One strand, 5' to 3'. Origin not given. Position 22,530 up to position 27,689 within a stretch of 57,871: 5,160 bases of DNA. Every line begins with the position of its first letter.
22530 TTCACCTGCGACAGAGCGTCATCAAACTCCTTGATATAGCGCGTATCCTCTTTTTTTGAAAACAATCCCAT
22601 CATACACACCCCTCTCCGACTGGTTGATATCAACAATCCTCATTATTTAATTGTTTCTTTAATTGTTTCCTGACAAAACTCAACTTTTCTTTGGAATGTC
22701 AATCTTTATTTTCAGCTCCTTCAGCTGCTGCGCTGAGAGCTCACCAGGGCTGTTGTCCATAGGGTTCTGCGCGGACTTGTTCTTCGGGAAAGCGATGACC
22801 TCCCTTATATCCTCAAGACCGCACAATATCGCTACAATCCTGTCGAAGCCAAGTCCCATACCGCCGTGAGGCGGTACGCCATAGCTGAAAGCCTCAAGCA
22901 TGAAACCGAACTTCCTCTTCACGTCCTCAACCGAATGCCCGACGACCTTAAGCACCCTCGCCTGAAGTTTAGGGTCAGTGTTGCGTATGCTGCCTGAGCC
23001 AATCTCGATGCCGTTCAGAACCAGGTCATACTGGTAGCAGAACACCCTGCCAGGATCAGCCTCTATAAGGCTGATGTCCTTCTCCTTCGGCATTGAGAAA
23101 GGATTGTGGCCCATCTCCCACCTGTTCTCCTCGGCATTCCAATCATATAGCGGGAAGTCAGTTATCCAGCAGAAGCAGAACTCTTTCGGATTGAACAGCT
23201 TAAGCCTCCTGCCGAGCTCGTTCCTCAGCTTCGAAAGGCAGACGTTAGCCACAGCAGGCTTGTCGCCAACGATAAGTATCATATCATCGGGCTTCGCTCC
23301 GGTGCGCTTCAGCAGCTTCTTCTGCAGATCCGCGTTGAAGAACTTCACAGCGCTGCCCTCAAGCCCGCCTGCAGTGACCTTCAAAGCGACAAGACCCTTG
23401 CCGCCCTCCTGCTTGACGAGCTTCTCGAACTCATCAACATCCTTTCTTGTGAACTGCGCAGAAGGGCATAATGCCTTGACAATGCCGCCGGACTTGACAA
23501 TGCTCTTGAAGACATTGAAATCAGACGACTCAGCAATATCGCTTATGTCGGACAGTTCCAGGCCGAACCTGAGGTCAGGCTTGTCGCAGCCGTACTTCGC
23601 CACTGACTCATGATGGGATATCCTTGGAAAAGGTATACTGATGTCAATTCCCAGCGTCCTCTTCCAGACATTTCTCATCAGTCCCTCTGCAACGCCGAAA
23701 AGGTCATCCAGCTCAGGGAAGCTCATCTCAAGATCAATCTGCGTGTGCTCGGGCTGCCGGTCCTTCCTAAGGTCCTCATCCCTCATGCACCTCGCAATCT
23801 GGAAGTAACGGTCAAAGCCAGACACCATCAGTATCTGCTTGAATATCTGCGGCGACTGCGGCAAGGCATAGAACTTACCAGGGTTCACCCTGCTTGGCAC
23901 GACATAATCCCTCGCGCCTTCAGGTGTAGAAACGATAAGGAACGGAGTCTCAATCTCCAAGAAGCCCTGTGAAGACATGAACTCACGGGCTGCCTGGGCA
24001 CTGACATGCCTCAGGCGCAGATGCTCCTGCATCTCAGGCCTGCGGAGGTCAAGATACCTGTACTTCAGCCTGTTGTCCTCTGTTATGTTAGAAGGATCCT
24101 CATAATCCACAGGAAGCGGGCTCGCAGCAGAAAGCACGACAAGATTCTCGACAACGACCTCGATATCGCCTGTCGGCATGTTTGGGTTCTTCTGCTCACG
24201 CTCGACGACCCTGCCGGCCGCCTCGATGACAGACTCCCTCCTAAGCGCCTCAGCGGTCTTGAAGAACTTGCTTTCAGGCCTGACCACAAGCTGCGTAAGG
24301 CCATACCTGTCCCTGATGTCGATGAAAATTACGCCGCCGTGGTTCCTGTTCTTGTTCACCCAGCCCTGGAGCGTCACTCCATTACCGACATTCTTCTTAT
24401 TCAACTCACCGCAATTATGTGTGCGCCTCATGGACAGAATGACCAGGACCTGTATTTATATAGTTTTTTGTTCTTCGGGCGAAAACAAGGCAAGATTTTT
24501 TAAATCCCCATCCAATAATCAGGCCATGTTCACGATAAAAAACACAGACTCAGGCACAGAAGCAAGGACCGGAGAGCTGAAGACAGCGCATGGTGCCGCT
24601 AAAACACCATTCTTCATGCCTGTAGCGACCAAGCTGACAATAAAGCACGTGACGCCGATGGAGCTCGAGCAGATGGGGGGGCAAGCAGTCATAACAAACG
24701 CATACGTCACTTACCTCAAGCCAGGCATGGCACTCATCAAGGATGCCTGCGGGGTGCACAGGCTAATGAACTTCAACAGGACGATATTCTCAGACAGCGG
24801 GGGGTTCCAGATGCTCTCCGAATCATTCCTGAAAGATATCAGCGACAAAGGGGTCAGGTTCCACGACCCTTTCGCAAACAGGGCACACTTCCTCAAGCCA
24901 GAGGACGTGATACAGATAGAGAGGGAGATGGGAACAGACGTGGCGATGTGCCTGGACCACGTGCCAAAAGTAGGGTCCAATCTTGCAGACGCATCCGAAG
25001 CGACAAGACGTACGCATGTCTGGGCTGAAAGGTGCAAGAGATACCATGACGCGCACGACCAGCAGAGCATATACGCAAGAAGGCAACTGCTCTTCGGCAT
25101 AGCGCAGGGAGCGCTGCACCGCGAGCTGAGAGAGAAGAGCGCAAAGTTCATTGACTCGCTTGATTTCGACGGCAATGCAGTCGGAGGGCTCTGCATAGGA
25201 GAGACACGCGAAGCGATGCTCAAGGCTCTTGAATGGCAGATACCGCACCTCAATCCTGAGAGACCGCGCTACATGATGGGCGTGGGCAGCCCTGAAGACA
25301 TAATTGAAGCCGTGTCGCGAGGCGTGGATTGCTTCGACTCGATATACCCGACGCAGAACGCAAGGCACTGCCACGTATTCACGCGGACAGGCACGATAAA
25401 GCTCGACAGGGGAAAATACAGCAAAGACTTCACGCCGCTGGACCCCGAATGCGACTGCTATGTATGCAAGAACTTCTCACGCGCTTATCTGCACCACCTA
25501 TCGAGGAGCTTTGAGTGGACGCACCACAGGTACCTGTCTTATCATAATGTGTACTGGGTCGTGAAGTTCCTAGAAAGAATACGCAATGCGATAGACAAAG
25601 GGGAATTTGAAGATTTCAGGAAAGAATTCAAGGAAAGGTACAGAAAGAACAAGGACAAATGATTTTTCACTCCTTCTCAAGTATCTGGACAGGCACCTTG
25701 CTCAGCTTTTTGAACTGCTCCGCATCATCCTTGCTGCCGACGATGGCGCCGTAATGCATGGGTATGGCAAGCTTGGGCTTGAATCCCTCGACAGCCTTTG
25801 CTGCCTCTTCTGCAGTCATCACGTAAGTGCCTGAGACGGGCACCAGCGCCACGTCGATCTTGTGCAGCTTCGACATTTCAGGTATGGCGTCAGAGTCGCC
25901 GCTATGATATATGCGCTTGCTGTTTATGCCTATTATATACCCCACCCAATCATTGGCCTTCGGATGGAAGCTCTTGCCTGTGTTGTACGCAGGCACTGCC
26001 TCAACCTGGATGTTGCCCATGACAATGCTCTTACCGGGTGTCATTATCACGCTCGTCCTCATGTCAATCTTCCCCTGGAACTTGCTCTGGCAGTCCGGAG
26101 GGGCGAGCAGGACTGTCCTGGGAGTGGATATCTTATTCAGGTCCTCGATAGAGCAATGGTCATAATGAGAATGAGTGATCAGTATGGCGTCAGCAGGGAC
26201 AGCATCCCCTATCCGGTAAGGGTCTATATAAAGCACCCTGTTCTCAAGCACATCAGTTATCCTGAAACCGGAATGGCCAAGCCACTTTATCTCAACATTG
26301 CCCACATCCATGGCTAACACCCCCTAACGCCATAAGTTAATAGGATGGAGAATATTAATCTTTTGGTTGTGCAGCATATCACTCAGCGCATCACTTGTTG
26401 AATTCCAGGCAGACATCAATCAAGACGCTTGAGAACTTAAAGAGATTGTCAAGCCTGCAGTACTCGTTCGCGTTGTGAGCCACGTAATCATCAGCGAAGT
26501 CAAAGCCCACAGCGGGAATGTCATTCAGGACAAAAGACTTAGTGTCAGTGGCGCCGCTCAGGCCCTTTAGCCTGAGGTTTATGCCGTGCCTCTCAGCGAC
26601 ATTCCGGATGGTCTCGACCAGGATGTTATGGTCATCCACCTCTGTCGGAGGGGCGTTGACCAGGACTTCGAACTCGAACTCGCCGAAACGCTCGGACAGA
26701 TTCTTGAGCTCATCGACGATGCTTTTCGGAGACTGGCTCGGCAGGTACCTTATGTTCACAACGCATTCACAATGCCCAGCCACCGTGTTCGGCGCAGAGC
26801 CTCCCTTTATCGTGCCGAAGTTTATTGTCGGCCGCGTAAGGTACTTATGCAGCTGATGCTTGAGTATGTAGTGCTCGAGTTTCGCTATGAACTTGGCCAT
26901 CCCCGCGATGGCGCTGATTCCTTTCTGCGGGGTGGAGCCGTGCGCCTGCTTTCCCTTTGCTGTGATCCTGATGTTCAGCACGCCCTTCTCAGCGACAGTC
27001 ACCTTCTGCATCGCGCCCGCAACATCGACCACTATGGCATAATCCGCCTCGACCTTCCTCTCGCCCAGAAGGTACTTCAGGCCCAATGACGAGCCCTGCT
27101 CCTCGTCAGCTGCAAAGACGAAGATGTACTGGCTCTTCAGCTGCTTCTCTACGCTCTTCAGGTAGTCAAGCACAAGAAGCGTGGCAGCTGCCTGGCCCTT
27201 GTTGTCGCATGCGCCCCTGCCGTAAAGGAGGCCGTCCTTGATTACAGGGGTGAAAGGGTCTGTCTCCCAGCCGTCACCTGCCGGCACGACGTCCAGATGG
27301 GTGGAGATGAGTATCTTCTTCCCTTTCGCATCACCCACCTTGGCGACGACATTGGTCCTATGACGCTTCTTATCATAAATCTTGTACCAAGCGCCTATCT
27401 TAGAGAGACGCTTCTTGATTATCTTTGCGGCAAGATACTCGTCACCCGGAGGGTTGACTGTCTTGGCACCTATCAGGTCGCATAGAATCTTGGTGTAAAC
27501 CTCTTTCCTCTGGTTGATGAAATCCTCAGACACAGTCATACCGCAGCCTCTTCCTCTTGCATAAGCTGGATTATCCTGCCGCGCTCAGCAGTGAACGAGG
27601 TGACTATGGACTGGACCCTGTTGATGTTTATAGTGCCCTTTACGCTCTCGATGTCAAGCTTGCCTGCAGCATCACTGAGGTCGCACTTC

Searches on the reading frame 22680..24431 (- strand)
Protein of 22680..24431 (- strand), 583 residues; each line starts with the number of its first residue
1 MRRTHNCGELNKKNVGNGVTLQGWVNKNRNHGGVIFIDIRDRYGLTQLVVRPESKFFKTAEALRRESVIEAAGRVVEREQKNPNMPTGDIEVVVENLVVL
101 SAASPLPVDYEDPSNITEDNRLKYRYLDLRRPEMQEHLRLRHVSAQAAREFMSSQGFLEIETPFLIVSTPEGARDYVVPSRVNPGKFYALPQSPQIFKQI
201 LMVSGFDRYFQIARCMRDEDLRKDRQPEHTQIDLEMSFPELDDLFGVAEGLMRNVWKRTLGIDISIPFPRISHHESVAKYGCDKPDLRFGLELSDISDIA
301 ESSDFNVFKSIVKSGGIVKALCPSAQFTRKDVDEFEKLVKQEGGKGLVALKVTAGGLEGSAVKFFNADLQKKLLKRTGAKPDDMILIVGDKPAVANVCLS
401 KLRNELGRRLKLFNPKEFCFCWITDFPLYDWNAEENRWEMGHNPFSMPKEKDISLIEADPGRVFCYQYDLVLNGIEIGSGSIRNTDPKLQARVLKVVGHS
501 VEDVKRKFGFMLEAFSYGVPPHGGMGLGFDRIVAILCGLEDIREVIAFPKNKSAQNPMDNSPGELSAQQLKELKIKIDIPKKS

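Call 23: search_protein_families(library=pfam, proteins=[window:22680-24431:-], max_evalue=0.001)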
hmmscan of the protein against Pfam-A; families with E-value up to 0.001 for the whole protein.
window:22680-24431:- (583 aa): 3 families
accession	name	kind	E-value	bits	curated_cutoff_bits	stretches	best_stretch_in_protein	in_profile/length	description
PF00152.25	tRNA-synt_2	-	2.6e-114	381.9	25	1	118-552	2-308/308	tRNA synthetases class II (D, K and N)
PF02938.19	GAD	-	6e-18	65.3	23.4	1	308-397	1-93/95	GAD domain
PF01336.31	tRNA_anti-codon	-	1e-16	61.1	27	1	19-100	1-75/75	OB-fold nucleic acid binding domain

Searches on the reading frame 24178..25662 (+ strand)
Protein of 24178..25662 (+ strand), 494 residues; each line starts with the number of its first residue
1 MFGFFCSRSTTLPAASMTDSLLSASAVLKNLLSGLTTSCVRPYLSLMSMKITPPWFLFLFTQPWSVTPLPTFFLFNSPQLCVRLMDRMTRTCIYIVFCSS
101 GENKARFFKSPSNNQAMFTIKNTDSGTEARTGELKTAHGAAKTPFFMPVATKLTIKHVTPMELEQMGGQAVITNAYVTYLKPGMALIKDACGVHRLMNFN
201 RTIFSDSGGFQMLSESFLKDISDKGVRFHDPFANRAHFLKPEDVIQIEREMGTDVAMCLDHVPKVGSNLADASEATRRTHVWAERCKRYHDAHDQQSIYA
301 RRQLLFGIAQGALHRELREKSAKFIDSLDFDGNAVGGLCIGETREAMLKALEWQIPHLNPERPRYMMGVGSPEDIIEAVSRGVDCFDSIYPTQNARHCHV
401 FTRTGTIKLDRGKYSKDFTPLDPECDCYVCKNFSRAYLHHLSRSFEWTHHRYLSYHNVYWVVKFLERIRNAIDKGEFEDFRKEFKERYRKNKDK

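Call 23: search_protein_families(library=pfam, proteins=[window:24178-25662:+], max_evalue=0.001)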
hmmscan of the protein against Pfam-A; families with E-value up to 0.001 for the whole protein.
window:24178-25662:+ (494 aa): 1 family
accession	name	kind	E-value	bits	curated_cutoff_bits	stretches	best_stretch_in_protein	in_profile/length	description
PF01702.25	TGT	-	1.6e-127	425.9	26.3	1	128-489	2-356/357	Queuine tRNA-ribosyltransferase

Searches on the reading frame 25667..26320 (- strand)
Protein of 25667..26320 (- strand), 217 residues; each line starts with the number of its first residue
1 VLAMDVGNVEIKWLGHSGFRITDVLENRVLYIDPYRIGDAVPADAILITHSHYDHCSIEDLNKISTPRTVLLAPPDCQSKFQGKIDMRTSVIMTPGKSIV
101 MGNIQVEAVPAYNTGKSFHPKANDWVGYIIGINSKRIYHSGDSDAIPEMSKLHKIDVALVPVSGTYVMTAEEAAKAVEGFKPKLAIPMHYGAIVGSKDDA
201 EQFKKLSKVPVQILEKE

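Call 23: search_protein_families(library=pfam, proteins=[window:25667-26320:-], max_evalue=0.001)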
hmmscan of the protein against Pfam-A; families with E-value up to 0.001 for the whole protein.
window:25667-26320:- (217 aa): 3 families
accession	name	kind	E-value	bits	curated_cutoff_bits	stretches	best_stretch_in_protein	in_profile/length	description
PF13483.12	Lactamase_B_3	-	5.8e-29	101.6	24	1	10-189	1-160/160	Beta-lactamase superfamily domain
PF12706.13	Lactamase_B_2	-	1.3e-26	93.9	27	1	34-190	21-200/200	Beta-lactamase superfamily domain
PF00753.33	Lactamase_B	-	0.00035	21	22.7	0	44-56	45-57/196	Metallo-beta-lactamase superfamily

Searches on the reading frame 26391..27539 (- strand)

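Call 23: search_protein_families(library=pfam, proteins=[window:26391-27539:-], max_evalue=0.001)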
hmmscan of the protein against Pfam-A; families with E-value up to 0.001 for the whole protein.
window:26391-27539:- (382 aa): 4 families
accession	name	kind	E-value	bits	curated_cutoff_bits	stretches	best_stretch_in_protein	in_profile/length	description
PF01546.33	Peptidase_M20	-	2.8e-31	109.5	24.6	1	77-376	1-203/206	Peptidase family M20/M25/M40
PF07687.19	M20_dimer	-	2.8e-25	88.8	21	1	182-283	1-100/107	Peptidase dimerisation domain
PF04389.22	Peptidase_M28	-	2.4e-09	37.6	21.3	1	63-180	1-101/193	Peptidase family M28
PF05343.19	Peptidase_M42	-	2.1e-06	27.4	23.2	0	97-185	120-202/292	M42 glutamyl aminopeptidase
